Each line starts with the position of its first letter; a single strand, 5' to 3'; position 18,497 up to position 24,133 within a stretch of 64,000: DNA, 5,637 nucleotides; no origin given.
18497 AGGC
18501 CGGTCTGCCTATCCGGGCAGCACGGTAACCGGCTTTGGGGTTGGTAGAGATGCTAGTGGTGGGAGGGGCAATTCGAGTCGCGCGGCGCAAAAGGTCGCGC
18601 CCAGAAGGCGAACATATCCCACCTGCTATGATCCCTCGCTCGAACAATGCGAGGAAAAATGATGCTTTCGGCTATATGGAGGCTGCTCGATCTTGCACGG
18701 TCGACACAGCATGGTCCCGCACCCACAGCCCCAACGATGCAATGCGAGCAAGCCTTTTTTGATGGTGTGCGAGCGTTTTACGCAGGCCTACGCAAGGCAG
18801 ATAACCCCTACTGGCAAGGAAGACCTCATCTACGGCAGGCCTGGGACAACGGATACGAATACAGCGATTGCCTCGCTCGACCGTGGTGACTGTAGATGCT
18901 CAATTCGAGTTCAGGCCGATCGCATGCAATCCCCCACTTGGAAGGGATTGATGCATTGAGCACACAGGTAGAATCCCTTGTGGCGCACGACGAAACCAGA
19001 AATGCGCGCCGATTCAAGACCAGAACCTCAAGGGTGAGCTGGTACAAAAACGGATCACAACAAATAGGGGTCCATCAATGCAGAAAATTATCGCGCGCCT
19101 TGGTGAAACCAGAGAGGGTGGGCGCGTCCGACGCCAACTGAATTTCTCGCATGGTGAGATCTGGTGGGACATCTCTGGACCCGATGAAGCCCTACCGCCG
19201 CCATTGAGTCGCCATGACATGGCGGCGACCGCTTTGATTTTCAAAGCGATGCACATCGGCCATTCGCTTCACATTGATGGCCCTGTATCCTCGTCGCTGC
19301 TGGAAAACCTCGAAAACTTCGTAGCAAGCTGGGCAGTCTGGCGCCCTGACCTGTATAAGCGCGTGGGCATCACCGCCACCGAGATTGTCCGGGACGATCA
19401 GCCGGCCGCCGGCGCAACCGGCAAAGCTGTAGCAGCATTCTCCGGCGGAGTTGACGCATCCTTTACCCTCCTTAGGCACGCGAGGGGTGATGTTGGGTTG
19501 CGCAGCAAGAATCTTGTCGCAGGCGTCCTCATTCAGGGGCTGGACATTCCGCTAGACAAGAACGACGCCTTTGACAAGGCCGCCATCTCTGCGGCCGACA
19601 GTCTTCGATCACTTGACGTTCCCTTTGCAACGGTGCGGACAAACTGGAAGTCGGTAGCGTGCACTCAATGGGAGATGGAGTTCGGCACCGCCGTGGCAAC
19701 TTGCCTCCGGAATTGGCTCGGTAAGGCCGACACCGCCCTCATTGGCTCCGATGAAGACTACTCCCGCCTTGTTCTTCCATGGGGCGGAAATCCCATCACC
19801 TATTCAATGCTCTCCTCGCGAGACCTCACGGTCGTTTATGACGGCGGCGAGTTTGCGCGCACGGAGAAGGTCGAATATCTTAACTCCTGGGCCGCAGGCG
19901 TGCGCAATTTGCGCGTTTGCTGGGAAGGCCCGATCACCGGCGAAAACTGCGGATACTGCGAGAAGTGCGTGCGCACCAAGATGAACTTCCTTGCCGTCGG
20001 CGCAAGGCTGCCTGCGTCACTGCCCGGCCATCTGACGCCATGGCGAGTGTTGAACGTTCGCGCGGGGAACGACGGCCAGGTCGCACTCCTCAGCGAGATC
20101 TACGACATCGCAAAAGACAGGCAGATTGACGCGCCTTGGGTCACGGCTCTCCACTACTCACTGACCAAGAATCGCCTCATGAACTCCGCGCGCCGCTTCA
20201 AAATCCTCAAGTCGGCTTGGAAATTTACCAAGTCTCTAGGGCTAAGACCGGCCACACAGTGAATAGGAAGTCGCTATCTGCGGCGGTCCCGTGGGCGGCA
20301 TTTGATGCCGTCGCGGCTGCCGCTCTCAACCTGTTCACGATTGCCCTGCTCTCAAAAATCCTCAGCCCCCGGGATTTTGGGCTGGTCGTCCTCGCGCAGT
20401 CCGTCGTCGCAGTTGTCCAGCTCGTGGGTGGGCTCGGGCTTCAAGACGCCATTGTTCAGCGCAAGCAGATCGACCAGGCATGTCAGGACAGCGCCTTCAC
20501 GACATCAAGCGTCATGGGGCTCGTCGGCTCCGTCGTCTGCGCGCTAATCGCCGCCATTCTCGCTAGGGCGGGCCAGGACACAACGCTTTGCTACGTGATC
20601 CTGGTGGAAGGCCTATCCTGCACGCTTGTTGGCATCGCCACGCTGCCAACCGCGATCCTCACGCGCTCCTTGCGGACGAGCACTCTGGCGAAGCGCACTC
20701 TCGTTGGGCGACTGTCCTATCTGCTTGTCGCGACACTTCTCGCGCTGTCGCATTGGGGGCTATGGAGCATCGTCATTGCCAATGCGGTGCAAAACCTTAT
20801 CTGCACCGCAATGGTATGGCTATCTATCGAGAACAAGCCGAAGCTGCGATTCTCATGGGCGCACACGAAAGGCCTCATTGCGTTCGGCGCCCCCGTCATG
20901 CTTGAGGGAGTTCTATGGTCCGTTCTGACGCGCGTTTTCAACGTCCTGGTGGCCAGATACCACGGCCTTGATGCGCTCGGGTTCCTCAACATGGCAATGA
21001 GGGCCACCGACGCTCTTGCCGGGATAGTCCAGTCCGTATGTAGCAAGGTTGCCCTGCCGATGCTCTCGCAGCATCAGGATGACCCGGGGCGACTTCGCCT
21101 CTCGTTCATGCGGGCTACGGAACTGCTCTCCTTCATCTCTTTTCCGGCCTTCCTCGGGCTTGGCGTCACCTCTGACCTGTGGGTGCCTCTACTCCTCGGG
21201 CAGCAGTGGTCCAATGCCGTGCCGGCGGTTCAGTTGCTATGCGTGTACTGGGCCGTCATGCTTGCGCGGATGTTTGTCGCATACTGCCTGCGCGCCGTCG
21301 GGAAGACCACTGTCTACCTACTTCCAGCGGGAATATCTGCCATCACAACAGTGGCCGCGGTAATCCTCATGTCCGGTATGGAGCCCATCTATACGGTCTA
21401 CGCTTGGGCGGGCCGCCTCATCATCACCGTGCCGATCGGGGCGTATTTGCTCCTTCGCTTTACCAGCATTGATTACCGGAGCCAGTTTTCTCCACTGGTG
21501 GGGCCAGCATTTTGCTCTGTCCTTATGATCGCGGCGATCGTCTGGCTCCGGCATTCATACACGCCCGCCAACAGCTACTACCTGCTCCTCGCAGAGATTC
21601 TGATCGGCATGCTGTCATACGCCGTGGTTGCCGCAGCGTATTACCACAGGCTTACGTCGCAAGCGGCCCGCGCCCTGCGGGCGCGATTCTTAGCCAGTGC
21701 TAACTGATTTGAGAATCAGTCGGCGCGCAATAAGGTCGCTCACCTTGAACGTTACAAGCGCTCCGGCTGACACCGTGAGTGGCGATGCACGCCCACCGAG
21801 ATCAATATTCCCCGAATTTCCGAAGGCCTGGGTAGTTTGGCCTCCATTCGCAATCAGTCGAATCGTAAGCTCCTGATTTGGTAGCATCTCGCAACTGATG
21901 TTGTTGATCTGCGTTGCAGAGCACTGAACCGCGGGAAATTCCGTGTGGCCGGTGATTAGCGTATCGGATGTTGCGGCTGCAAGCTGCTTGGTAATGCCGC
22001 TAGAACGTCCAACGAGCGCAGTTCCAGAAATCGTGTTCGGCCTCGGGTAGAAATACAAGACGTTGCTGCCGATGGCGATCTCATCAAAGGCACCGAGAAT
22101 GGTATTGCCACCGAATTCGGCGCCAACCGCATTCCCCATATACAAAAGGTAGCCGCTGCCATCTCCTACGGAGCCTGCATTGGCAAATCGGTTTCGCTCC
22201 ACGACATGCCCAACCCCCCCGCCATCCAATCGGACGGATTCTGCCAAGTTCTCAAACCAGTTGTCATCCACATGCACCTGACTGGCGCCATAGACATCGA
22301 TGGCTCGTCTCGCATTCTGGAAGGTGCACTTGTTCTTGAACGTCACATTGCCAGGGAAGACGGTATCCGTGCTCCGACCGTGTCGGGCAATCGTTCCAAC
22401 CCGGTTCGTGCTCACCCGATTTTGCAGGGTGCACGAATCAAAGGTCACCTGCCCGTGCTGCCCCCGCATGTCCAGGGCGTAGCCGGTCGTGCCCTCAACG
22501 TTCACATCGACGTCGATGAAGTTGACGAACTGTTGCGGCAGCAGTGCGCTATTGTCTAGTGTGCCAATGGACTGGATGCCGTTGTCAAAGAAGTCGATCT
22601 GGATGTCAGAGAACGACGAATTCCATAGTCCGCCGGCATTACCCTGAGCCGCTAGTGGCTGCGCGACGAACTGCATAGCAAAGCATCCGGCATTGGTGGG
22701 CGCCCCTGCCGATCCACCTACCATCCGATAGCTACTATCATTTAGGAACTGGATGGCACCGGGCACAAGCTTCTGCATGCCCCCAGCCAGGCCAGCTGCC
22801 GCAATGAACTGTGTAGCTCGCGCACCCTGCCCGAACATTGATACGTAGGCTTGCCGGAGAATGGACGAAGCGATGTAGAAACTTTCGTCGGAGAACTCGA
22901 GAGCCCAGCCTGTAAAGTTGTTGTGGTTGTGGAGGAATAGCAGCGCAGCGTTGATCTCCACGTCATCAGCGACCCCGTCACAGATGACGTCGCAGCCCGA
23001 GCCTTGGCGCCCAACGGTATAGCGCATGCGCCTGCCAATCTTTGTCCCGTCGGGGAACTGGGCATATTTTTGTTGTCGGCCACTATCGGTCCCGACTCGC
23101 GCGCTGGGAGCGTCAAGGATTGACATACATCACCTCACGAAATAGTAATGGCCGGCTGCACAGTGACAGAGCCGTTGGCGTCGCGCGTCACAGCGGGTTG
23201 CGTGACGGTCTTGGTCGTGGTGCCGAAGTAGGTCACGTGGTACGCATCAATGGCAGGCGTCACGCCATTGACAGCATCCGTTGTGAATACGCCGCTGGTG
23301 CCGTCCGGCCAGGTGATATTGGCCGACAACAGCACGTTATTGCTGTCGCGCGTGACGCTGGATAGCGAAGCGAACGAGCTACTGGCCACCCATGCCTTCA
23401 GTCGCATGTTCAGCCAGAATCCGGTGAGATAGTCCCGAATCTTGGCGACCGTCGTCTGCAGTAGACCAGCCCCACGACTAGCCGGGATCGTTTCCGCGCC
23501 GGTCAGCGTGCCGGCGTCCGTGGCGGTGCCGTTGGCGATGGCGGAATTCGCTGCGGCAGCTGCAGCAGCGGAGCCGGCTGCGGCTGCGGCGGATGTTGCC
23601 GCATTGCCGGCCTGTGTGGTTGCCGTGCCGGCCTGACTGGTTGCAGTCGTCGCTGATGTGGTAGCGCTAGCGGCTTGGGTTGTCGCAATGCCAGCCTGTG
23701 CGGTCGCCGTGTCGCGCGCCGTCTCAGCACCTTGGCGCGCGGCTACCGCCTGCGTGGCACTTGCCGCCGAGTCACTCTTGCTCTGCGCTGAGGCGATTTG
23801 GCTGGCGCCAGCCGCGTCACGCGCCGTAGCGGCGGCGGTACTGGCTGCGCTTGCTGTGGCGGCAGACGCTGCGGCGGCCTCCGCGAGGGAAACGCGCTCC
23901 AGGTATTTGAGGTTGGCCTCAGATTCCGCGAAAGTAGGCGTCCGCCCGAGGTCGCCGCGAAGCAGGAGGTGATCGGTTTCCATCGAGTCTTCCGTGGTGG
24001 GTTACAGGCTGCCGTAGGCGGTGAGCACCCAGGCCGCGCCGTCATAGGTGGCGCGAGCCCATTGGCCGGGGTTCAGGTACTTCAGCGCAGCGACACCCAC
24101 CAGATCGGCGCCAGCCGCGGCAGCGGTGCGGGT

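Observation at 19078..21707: Phage moron encoding a Wzx flippase plus a PP-loop ligase-like enzyme, with no glycosyltransferase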

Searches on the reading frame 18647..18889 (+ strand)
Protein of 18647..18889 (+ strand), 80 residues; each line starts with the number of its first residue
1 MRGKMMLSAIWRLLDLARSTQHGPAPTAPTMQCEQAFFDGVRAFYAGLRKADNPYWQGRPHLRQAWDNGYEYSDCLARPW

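Call 44: search_protein_families(library=padloc, proteins=[window:18647-18889:+], max_evalue=0.01)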
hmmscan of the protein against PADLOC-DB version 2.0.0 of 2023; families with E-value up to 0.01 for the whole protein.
window:18647-18889:+ (80 aa): 0 families

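Call 84: search_protein_families(library=pfam, proteins=[window:18647-18889:+], max_evalue=0.1)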
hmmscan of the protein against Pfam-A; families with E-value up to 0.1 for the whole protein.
window:18647-18889:+ (80 aa): 1 family
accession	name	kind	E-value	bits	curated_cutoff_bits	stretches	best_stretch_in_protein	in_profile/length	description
PF04957.18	RMF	-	2.7e-05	24.6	27.9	1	34-71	10-46/53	Ribosome modulation factor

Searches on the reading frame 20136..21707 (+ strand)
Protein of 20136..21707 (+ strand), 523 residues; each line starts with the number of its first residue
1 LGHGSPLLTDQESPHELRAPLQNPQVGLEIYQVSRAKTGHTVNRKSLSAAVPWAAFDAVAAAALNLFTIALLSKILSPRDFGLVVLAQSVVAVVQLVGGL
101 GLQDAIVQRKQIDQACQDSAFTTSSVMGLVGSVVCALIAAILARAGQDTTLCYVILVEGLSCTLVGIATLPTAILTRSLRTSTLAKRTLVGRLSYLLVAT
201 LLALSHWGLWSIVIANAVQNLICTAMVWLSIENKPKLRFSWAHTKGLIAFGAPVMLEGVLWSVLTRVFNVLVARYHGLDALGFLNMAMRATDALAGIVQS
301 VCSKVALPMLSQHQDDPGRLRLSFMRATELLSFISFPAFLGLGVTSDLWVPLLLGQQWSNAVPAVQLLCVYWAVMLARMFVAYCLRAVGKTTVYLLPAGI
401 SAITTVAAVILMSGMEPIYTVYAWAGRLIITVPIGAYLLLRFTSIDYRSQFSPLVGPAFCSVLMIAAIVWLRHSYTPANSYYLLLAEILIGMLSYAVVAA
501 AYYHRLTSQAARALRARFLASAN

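Call 4: search_protein_families(library=pfam, proteins=[window:20136-21707:+], max_evalue=0.01)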
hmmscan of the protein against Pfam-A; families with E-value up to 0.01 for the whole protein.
window:20136-21707:+ (523 aa): 2 families
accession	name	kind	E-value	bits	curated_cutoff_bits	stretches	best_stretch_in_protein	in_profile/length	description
PF13440.11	Polysacc_synt_3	-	3.1e-65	220.8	23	1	71-363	1-293/293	Polysaccharide biosynthesis protein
PF01943.22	Polysacc_synt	-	3.2e-22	79.7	28.2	1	61-313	15-273/274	Polysaccharide biosynthesis protein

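Call 44: search_protein_families(library=padloc, proteins=[window:20259-21707:+], max_evalue=0.01)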
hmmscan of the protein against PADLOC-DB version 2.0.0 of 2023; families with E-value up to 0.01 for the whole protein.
window:20259-21707:+ (482 aa): 0 families

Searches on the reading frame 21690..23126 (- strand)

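Call 4: search_protein_families(library=pfam, proteins=[window:21690-23126:-], max_evalue=0.01)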
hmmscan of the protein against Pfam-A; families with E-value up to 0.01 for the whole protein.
window:21690-23126:- (478 aa): 1 family
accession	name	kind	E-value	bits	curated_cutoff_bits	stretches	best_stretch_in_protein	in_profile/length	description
PF13229.12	Beta_helix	-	0.00015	21.9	25.9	1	208-343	16-134/158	Right handed beta helix region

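Call 8: search_protein_families(library=ncbifam, proteins=[window:21690-23126:-], max_evalue=0.1)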
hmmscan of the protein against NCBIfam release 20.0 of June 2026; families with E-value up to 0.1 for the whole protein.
window:21690-23126:- (478 aa): 0 families

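Call 9: search_protein_families(library=phrogs, proteins=[window:21690-23126:-], max_evalue=0.01)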
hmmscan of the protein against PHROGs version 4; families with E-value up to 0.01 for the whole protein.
window:21690-23126:- (478 aa): 0 families

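Call 44: search_protein_families(library=padloc, proteins=[window:21690-23126:-], max_evalue=0.01)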
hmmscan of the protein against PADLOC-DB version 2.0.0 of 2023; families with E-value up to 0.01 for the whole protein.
window:21690-23126:- (478 aa): 0 families

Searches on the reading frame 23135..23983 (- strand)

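Call 4: search_protein_families(library=pfam, proteins=[window:23135-23983:-], max_evalue=0.01)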
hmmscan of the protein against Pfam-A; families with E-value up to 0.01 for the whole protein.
window:23135-23983:- (282 aa): 0 families

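Call 8: search_protein_families(library=ncbifam, proteins=[window:23135-23983:-], max_evalue=0.1)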
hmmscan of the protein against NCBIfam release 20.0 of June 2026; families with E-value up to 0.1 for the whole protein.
window:23135-23983:- (282 aa): 0 families

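Call 9: search_protein_families(library=phrogs, proteins=[window:23135-23983:-], max_evalue=0.01)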
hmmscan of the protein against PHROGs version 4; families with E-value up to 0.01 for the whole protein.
window:23135-23983:- (282 aa): 2 families
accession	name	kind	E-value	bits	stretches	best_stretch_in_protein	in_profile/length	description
phrog_8780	-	tail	5.4e-09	35.8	1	35-159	136-266/755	minor tail protein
phrog_32072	-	tail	9.6e-05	21.9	1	35-155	243-362/894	tail protein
